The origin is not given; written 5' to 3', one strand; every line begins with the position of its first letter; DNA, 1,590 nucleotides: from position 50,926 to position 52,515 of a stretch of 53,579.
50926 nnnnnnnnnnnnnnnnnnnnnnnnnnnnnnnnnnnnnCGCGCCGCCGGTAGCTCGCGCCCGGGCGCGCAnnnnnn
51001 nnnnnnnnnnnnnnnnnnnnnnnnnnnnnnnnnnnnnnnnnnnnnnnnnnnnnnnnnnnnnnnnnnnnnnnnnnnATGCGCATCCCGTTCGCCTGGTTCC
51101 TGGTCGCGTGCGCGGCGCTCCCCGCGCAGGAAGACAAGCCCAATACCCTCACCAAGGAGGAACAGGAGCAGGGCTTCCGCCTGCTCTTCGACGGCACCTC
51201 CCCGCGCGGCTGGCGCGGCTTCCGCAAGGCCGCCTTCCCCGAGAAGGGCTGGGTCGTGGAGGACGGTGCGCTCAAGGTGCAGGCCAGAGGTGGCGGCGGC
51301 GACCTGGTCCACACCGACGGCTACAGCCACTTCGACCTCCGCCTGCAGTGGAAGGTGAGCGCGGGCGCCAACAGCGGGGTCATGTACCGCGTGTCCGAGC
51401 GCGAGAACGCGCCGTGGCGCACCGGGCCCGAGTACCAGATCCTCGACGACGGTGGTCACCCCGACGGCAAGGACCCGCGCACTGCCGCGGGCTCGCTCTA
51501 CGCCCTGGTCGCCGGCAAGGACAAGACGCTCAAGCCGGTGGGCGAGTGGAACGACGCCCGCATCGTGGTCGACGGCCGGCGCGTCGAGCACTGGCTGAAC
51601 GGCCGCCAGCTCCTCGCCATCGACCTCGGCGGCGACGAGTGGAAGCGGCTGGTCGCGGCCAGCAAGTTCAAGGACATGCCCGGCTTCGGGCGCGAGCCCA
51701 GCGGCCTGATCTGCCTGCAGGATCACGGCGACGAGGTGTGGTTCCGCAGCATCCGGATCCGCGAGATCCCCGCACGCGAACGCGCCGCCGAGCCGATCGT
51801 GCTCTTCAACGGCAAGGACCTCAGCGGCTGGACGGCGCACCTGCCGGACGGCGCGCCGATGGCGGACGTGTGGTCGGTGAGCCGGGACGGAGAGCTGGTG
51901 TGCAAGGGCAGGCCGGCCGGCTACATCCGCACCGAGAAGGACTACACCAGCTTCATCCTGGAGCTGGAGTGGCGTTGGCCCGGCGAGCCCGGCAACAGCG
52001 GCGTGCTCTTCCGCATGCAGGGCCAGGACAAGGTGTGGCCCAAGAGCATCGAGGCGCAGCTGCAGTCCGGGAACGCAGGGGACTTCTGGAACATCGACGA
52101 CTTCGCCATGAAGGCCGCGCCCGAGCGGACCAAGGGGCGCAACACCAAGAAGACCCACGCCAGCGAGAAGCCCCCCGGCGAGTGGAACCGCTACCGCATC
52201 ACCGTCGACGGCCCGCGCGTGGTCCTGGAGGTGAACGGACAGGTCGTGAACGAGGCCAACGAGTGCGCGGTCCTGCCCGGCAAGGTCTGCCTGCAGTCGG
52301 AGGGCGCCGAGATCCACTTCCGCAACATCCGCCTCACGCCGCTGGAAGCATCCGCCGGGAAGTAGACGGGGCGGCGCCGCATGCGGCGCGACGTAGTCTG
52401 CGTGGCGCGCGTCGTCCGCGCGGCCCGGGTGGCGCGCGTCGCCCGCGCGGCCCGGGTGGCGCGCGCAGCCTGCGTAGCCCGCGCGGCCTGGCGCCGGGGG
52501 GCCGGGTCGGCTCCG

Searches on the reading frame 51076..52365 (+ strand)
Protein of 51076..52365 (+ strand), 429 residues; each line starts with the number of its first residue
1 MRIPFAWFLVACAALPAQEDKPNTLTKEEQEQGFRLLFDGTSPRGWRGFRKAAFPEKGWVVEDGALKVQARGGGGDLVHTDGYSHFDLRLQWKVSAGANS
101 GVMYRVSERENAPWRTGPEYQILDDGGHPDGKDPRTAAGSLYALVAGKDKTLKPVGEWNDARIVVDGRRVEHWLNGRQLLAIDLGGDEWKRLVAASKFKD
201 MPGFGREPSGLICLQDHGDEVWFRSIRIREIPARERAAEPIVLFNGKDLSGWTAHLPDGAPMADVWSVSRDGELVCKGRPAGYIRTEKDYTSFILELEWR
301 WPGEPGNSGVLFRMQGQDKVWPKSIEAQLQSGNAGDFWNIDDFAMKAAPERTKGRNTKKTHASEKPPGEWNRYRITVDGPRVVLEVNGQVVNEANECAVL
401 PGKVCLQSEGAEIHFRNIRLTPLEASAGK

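Call 3: search_protein_families(library=pfam, proteins=[window:51076-52365:+], max_evalue=0.01)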
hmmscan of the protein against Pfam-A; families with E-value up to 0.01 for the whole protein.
window:51076-52365:+ (429 aa): 2 families
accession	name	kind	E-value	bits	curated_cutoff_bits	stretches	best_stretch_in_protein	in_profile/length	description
PF06439.18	3keto-disac_hyd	-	1.9e-91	305.6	26.8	2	33-229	1-187/187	3-keto-disaccharide hydrolase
PF20407.5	DUF1583_N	-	2.1e-05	24.8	22.9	0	355-394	74-115/150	Domain of unknown function (DUF1583_N)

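Call 4: search_protein_families(library=ncbifam, proteins=[window:51076-52365:+], max_evalue=0.01)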
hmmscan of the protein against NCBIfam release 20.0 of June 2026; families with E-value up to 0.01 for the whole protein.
window:51076-52365:+ (429 aa): 0 families
